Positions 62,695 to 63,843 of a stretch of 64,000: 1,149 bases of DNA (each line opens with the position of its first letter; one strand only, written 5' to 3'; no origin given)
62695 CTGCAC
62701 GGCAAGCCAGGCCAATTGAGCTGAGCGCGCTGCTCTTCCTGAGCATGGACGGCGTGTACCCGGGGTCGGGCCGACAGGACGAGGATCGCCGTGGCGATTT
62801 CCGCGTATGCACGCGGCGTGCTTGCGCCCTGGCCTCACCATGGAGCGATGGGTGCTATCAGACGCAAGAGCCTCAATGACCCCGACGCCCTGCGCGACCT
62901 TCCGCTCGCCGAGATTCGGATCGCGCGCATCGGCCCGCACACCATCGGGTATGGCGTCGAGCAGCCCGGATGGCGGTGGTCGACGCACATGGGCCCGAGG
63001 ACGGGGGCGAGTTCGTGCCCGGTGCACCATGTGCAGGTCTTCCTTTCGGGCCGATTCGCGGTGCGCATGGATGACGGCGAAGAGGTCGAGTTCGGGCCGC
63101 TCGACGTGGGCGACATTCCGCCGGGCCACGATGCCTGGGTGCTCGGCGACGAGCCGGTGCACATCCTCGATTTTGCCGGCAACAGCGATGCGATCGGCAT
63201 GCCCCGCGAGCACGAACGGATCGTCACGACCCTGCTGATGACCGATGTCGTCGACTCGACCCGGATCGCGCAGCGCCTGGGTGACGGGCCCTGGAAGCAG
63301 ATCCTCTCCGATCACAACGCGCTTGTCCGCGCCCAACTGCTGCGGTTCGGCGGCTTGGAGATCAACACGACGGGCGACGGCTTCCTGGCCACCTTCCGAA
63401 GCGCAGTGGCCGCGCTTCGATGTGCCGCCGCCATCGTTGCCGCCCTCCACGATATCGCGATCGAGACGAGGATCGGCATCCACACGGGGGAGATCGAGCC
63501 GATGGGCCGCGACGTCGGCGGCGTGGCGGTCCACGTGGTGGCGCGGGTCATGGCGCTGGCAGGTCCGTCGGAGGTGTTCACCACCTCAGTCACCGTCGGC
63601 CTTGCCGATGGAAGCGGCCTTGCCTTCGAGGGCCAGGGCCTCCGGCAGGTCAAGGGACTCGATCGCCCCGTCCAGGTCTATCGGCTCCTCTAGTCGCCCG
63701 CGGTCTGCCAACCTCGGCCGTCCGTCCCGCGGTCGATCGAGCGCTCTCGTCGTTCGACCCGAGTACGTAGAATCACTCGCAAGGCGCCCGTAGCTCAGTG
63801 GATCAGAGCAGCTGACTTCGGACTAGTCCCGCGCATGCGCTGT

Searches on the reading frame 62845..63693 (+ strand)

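Call 60: search_protein_families(library=pfam, proteins=[window:62845-63693:+], max_evalue=0.001)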
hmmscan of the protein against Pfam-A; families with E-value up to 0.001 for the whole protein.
window:62845-63693:+ (282 aa): 1 family
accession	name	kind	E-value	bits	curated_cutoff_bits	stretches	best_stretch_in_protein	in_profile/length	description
PF00211.25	Guanylate_cyc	-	1.5e-05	25.1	21.9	1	129-276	10-176/183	Adenylate and Guanylate cyclase catalytic domain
